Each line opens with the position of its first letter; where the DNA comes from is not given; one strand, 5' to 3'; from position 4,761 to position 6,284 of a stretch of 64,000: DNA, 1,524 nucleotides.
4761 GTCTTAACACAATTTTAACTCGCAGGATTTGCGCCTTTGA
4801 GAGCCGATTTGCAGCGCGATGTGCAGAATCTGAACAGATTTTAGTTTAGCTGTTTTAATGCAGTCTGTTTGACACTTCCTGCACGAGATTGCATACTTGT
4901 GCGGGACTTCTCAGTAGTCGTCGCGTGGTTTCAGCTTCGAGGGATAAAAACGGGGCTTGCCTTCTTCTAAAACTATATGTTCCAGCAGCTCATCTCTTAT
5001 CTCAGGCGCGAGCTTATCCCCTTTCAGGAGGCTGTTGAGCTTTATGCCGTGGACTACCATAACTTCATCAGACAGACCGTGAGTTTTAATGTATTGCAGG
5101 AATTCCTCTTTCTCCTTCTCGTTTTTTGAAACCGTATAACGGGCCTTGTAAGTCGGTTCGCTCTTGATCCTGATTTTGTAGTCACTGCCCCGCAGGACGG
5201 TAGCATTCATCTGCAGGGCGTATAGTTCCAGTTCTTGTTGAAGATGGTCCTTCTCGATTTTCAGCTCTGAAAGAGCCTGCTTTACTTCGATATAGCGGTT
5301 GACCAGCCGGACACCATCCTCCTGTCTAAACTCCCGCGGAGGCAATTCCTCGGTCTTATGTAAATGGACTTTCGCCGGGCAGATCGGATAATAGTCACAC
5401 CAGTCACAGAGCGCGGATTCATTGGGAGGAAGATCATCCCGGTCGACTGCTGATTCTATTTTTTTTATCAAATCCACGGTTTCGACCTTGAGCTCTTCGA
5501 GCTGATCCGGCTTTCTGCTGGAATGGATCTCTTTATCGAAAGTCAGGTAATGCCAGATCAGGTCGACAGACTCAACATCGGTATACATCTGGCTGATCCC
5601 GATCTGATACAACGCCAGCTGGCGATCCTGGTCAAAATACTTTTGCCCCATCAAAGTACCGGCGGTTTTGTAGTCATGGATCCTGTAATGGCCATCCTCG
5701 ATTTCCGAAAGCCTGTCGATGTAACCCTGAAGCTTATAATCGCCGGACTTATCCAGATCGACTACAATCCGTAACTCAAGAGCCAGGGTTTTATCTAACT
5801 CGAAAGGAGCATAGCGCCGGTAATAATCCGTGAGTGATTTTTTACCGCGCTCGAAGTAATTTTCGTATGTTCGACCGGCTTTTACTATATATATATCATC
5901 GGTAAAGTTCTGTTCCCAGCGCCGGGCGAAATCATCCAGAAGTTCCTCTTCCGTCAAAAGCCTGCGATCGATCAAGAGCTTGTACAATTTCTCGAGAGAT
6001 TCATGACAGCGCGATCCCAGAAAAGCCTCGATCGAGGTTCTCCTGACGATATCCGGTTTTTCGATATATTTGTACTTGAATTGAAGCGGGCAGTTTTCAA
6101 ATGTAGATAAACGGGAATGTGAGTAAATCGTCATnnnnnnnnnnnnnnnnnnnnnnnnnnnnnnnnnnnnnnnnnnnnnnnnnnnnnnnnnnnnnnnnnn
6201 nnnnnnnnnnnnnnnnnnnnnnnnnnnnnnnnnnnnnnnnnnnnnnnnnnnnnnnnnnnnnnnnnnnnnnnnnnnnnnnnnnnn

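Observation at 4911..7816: UbiB/ABC1 atypical kinase overlapping (ATGA) a stand-alone Cas4-like Fe-S nuclease with a coiled-coil tail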

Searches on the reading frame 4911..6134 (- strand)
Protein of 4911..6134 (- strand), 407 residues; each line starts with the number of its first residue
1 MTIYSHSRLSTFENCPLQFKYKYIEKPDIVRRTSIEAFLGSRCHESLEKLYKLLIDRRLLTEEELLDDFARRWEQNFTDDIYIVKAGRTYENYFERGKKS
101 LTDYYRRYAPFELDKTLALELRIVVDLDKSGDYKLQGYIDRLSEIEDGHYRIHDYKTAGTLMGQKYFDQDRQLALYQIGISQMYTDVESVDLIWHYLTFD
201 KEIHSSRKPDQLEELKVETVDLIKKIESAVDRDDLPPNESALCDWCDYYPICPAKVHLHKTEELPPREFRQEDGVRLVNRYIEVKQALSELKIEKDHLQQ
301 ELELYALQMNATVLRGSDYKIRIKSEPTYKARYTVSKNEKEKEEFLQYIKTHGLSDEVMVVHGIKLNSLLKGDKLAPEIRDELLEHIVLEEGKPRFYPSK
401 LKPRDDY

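Call 6: search_protein_families(library=pfam, proteins=[window:4911-6134:-], max_evalue=0.1)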
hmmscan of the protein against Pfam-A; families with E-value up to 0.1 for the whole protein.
window:4911-6134:- (407 aa): 3 families
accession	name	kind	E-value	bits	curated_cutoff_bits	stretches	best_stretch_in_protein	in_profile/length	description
PF12705.13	PDDEXK_1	-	7.6e-29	101.8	22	1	5-253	3-247/247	PD-(D/E)XK nuclease superfamily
PF01930.23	Cas_Cas4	-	0.041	14.4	22.7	1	139-252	56-158/160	Domain of unknown function DUF83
PF24091.1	DUF7376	-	0.074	13.2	27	0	276-396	94-214/219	Family of unknown function (DUF7376)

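Call 7: search_protein_families(library=ncbifam, proteins=[window:4911-6134:-], max_evalue=0.1)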
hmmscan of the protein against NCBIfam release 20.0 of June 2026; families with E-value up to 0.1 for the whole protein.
window:4911-6134:- (407 aa): 3 families
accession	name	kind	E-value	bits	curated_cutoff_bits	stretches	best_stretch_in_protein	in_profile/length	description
TIGR00372.1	cas4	equivalog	4.5e-09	36.4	65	1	129-253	62-179/180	CRISPR-associated protein Cas4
TIGR02786.1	addB_alphas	equivalog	7.9e-05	20.9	486.5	1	37-178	788-925/1024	double-strand break repair protein AddB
TIGR03623.1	TIGR03623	subfamily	0.035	12.3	299.6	1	132-179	734-783/876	probable DNA repair protein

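Call 8: find_homologous_proteins(query=window:4914-6134:-)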
Query window:4914-6134:- (407 aa): 2372 proteins with E <= 0.001 among 8000 candidates; the best 120 are listed.
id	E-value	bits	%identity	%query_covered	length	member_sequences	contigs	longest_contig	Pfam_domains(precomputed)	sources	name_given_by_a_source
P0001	1.7e-265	899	98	100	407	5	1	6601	PF12705.14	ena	-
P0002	4.2e-235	798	86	100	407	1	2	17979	PF12705.14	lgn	-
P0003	1.1e-162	560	60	99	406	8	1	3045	PF12705.14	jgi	jgi:putative RecB family exonuclease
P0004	6.4e-159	548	59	99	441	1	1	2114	PF12705.14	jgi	jgi:putative RecB family exonuclease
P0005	3.4e-157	542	59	100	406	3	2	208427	PF12705.14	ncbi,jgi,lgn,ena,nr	ncbi:MAG TPA: PD-(D/E)XK nuclease family protein [candidate division Zixibacteria bacterium]|nr:PD-(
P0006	1.4e-156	540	58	99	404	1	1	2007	PF12705.14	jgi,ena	-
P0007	7.9e-154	531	58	100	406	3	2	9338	PF12705.14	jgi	jgi:putative RecB family exonuclease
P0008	3.0e-147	509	54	99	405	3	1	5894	PF12705.14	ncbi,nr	ncbi:MAG: hypothetical protein GF310_11170 [candidate division Zixibacteria bacterium]|nr:hypothetic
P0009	1.9e-142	493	55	99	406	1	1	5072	PF12705.14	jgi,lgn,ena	-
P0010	1.7e-138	480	52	99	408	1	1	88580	PF12705.14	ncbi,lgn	-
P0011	2.4e-137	477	54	99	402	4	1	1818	PF12705.14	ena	-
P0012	8.1e-108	379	44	95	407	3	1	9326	PF12705.14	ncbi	-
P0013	3.5e-105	371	44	100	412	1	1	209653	PF12705.14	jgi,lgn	jgi:putative RecB family exonuclease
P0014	2.6e-104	368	47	100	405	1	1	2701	PF12705.14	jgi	jgi:putative RecB family exonuclease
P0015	6.3e-104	367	43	99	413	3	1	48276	PF12705.14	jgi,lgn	-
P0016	7.4e-104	366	45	95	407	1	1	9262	PF12705.14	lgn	-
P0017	1.0e-103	366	43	100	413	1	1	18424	PF12705.14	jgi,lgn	jgi:putative RecB family exonuclease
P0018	1.4e-103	365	42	100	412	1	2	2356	PF12705.14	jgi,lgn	jgi:putative RecB family exonuclease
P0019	2.0e-103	365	43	100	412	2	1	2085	PF12705.14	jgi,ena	-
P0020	2.9e-103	364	43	100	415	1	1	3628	PF12705.14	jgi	jgi:putative RecB family exonuclease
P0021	3.2e-103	364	45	100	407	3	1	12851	PF12705.14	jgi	jgi:putative RecB family exonuclease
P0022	3.7e-103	364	45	95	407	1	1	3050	PF12705.14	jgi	jgi:putative RecB family exonuclease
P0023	5.8e-103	363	45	100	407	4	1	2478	PF12705.14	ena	-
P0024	1.8e-102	362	43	100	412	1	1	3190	PF12705.14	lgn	-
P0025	2.3e-102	361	45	95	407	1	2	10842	PF12705.14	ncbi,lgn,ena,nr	ncbi:MAG: PD-(D/E)XK nuclease family protein [candidate division Zixibacteria bacterium]|nr:PD-(D/E)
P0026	5.8e-102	360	45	100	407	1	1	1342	PF12705.14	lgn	-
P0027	6.8e-102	360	45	94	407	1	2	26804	PF12705.14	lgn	-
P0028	1.5e-101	359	42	100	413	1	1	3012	PF12705.14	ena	-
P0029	2.0e-101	358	47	80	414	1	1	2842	PF12705.14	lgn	-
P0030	2.1e-101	358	43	99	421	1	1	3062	PF12705.14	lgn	-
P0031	2.8e-101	358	43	99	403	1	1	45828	PF12705.14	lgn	-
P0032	2.8e-101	358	45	93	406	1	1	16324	PF12705.14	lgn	-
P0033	3.3e-101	358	43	96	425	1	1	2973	PF12705.14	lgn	-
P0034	2.6e-100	355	45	100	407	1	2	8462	PF12705.14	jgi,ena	-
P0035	2.6e-100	355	47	99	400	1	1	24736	PF12705.14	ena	-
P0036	2.7e-100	355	45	93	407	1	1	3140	PF12705.14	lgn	-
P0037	3.3e-100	354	44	100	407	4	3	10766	PF12705.14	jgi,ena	-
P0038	4.5e-100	354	48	93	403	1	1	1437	PF12705.14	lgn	-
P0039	6.4e-100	353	47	99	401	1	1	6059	PF12705.14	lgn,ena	-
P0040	6.7e-100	353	44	100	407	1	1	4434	PF12705.14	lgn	-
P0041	7.2e-100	353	46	98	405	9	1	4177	PF12705.14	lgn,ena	-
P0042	8.8e-100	353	47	99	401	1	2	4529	PF12705.14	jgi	-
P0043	9.6e-100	353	43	93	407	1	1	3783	PF12705.14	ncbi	-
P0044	9.8e-100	353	43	100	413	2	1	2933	PF12705.14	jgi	jgi:putative RecB family exonuclease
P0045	1.2e-99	353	46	99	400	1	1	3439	PF12705.14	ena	-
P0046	1.3e-99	352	44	99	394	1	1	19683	PF01930.24,PF12705.14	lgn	-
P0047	1.3e-99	352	44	99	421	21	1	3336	PF12705.14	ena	-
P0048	1.6e-99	352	48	85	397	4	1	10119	PF12705.14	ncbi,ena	-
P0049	1.8e-99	352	45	100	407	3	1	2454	PF12705.14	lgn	-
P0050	1.9e-99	352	44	100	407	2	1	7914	PF12705.14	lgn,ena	-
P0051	2.1e-99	352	45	99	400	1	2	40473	PF12705.14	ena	-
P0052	4.0e-99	351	43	99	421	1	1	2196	PF12705.14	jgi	jgi:putative RecB family exonuclease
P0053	4.9e-99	350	46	99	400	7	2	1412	PF12705.14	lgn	-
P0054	6.2e-99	350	41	100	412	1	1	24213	PF12705.14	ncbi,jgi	-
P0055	6.6e-99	350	45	99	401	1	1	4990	PF12705.14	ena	-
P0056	7.5e-99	350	46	99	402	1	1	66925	PF12705.14,PF10926.15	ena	-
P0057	1.0e-98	349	41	100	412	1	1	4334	PF12705.14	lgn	-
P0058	1.2e-98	349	45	100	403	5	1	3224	PF12705.14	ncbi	-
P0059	1.4e-98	349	47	99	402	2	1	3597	PF12705.14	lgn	-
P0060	1.7e-98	349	45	99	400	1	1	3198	PF12705.14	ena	-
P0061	2.0e-98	348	48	79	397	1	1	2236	PF12705.14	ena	-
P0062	2.3e-98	348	46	95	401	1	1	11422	PF12705.14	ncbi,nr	ncbi:MAG: PD-(D/E)XK nuclease family protein [Candidatus Schekmanbacteria bacterium]|nr:MAG: PD-(D/E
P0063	2.7e-98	348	46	92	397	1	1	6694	PF12705.14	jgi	-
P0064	5.4e-98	347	47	99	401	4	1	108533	PF12705.14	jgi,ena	-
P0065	5.9e-98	347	45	100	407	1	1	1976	PF12705.14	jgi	jgi:putative RecB family exonuclease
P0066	7.7e-98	347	43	99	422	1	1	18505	PF12705.14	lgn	-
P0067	1.1e-97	346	45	99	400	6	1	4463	PF12705.14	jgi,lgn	jgi:putative RecB family exonuclease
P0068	1.3e-97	346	43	93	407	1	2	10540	PF12705.14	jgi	jgi:putative RecB family exonuclease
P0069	1.3e-97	346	41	99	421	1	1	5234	PF12705.14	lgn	-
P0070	1.4e-97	346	45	99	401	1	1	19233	PF12705.14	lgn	-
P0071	2.0e-97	345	45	99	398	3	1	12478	PF12705.14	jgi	-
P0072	2.2e-97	345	45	99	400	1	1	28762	PF12705.14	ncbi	-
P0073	2.3e-97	345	43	100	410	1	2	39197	PF12705.14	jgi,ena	-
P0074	2.7e-97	345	45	100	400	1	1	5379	PF12705.14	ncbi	-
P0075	5.1e-97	344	45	99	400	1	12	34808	PF12705.14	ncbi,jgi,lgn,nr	ncbi:MAG TPA: PD-(D/E)XK nuclease family protein [Thermoplasmata archaeon]|nr:PD-(D/E)XK nuclease fa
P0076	5.7e-97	344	45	96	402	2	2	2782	PF12705.14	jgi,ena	-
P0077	9.0e-97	343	41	100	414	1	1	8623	PF12705.14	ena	-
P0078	9.2e-97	343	45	99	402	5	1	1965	PF12705.14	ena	-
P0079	1.0e-96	343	45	99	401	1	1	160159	PF12705.14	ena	-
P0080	2.2e-96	342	43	97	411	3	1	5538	PF12705.14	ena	-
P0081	2.7e-96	341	44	100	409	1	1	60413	PF12705.14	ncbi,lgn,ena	-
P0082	2.8e-96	341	46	100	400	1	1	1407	PF12705.14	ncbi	-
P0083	2.8e-96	341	45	100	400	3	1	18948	PF12705.14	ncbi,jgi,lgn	jgi:putative RecB family exonuclease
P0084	2.9e-96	341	46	99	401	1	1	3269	PF12705.14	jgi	jgi:putative RecB family exonuclease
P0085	3.4e-96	341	43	96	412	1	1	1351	PF12705.14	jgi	jgi:putative RecB family exonuclease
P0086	4.3e-96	341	44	93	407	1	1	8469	PF12705.14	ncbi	ncbi:MAG: PD-(D/E)XK nuclease family protein [bacterium]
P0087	4.4e-96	341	44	100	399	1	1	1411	PF12705.14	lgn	-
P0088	4.8e-96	341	41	98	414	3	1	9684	PF12705.14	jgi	-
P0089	4.8e-96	341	44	93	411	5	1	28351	PF12705.14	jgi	jgi:putative RecB family exonuclease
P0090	4.9e-96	341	45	94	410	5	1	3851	PF12705.14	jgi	-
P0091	5.4e-96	340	43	99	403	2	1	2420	PF01930.24,PF12705.14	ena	-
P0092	5.5e-96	340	44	99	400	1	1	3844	PF12705.14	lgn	-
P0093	5.6e-96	340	42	100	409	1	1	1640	PF01930.24,PF12705.14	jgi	jgi:putative RecB family exonuclease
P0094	6.5e-96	340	44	99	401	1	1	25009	PF12705.14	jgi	jgi:putative RecB family exonuclease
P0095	8.3e-96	340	44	99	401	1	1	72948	PF12705.14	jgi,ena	-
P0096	1.1e-95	339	44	99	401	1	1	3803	PF12705.14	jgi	jgi:putative RecB family exonuclease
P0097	1.2e-95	339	45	99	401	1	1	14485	PF12705.14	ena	-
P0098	1.3e-95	339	44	100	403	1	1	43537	PF12705.14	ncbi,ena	-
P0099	1.6e-95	339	45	99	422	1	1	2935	PF12705.14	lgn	-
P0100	1.6e-95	339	44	99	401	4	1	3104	PF12705.14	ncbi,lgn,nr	ncbi:MAG TPA: PD-(D/E)XK nuclease family protein [Euryarchaeota archaeon]|nr:PD-(D/E)XK nuclease fam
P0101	1.8e-95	339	44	93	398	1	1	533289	PF12705.14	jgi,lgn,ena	-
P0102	1.8e-95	339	45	100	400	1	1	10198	PF12705.14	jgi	jgi:putative RecB family exonuclease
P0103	1.8e-95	339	44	99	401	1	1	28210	PF12705.14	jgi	-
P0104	1.9e-95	339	44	99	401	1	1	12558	PF12705.14,PF10926.15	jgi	-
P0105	2.0e-95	339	44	100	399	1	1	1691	PF12705.14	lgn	-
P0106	2.0e-95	339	44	100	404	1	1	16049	PF12705.14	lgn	-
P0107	2.4e-95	338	44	95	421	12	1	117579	PF12705.14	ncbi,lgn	-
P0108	2.7e-95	338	44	99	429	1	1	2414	PF12705.14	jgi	jgi:putative RecB family exonuclease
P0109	2.9e-95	338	44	99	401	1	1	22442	PF12705.14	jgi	jgi:putative RecB family exonuclease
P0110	2.9e-95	338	43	99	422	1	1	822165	PF12705.14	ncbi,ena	-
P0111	3.1e-95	338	45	99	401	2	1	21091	PF12705.14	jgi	jgi:putative RecB family exonuclease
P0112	4.1e-95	338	43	99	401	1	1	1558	PF12705.14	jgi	jgi:putative RecB family exonuclease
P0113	5.0e-95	337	44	99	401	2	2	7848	PF12705.14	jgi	-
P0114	5.2e-95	337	45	95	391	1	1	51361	PF12705.14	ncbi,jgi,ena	-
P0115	5.4e-95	337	42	95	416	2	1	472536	PF12705.14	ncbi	-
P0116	6.1e-95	337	42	99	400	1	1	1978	PF12705.14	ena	-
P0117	6.5e-95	337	42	99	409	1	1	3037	PF12705.14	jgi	-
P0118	7.3e-95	337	44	99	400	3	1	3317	PF12705.14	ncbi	ncbi:MAG: RecB family exonuclease [Methermicoccaceae archaeon]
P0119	7.7e-95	337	43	96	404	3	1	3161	PF12705.14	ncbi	-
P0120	8.0e-95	337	42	99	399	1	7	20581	PF12705.14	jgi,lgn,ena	-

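Call 11: find_related_loci(query=A1, collection=genome_contigs, flank=6000)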
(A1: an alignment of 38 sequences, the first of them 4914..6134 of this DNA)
Query A1 (407 aa) in genome_contigs; peptide patterns used: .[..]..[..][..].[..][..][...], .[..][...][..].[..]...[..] (x = any residue, [..] = any of these).
600 stretches matched a pattern (row limit reached: there are more); 577 encode a relative of the query (tblastn E <= 1e-3); the best 80 are kept; 80 distinct loci.
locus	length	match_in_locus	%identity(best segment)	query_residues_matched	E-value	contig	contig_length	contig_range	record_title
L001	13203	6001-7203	56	1-402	5e-158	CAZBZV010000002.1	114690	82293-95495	MAG TPA_asm: uncultured Ignavibacteria bacterium isolate SRP141376_co2_104 genome assembly, contig: NODE_402_length_1146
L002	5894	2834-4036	54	1-402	2e-155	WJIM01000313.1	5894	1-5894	MAG: Candidatus Zixiibacteriota bacterium isolate Bin_249 k141_2648978, whole genome shotgun sequence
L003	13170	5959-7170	43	1-407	8e-104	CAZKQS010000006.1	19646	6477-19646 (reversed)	MAG TPA_asm: uncultured Thermoplasmatales archaeon isolate SRP332253_co2_176 genome assembly, contig: NODE_2576_length_1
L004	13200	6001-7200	45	1-402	6e-104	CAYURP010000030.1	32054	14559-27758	MAG TPA_asm: uncultured Ignavibacteria bacterium isolate binchicken_co89_584 genome assembly, contig: NODE_2031_length_3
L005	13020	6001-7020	48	1-341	8e-104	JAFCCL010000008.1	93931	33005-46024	MAG: Candidatus Iainarchaeum archaeon isolate AB_3033_Bin_170 AB_3033_Bin_170_scaffold_363, whole genome shotgun sequenc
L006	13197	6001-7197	45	1-402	2e-102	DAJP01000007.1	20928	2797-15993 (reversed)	MAG TPA_asm: Euryarchaeota archaeon UBA346 UBA346_contig_6405, whole genome shotgun sequence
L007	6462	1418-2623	44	1-405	1e-101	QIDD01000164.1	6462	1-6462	MAG: Methanobacteriota archaeon isolate SZUA-236 Ga0212232_1002714, whole genome shotgun sequence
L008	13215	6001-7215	43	1-405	1e-101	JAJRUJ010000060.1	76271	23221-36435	MAG: Candidatus Zixiibacteriota bacterium isolate Dive96_bin10.176 k141_2998323, whole genome shotgun sequence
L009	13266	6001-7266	42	3-399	4e-101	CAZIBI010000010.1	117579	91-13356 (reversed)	MAG TPA_asm: uncultured Ignavibacteria bacterium isolate binchicken_co199_86 genome assembly, contig: NODE_217_length_11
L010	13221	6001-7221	41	1-405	8e-101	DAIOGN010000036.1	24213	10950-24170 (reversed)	MAG TPA_asm: Candidatus Zixiibacteriota bacterium isolate CTOTU25983 NODE_474_length_24213_cov_4.041601, whole genome sh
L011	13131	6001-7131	45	1-383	2e-100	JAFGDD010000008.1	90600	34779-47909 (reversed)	MAG: Candidatus Woesearchaeota archaeon isolate Zod_Metabat.1155 k87_3585405, whole genome shotgun sequence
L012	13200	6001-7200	41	3-402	2e-100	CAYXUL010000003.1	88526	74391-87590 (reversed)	MAG TPA_asm: uncultured Ignavibacteria bacterium isolate SRP214966_co3_82 genome assembly, contig: NODE_97_length_88526_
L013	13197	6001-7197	44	1-402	3e-100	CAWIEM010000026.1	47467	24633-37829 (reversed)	MAG: uncultured Thermoplasmata archaeon isolate MFD00709.bin.2.100 genome assembly, contig: contig_93747, whole genome s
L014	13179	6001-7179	42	4-388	3e-100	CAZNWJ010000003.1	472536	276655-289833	MAG TPA_asm: uncultured Ignavibacteria bacterium isolate binchicken_co16_17 genome assembly, contig: NODE_7_length_47253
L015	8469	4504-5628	44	3-379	4e-100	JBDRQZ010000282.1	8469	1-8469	MAG: bacterium isolate MEGAHIT-group-2.70 k141_431324, whole genome shotgun sequence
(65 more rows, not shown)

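Call 15: search_protein_families(library=pfam, proteins=[L012:748-3891:+, L009:1502-3460:+, L009:3521-4189:+, L009:331-1437:+, L012:11979-13085:-], max_evalue=0.01)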
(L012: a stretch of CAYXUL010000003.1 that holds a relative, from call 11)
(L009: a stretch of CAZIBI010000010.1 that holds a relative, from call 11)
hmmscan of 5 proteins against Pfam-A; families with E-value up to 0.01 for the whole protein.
L012:748-3891:+ (1047 aa): 4 families
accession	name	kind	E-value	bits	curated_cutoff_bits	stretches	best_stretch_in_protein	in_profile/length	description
PF25788.1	Ig_Rha78A_N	-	2.2e-10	41.1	27.4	1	790-855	36-101/105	Rha78A-like, N-terminal immunoglobulin domain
PF16655.11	PhoD_N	-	3.4e-07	31.2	30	1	569-627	21-80/90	PhoD-like phosphatase, N-terminal domain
PF21027.3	Sde0182_C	-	7.6e-07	30.1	27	0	781-805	8-30/83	Cellulose-binding protein Sde0182, C-terminal domain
PF24489.1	Ig_J_second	-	1e-06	29.2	27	0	575-636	27-88/105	Tip attachment protein J second Ig-like domain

L009:1502-3460:+ (652 aa): 0 families

L009:3521-4189:+ (222 aa): 0 families

L009:331-1437:+ (368 aa): 5 families
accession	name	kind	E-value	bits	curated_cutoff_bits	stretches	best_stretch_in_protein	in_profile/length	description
PF00534.26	Glycos_transf_1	-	4.5e-35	121.2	26.4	1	188-340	16-171/172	Glycosyl transferases group 1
PF13692.12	Glyco_trans_1_4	-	1.1e-32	113.6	27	1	189-327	3-142/142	Glycosyl transferases group 1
PF13439.12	Glyco_transf_4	-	2.1e-09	38.1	28.5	1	22-176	3-168/170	Glycosyltransferase Family 4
PF13524.12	Glyco_trans_1_2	-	8.5e-06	26.2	25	1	212-352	8-139/144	Glycosyl transferase-like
PF20706.3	GT4-conflict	-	0.0019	17.7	26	1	180-306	191-326/385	Family 4 Glycosyltransferase in conflict systems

L012:11979-13085:- (368 aa): 1 family
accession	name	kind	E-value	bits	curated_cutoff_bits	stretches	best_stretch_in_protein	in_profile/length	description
PF14397.11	ATPgrasp_ST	-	1e-41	143.4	31.4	1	93-353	21-267/278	Sugar-transfer associated ATP-grasp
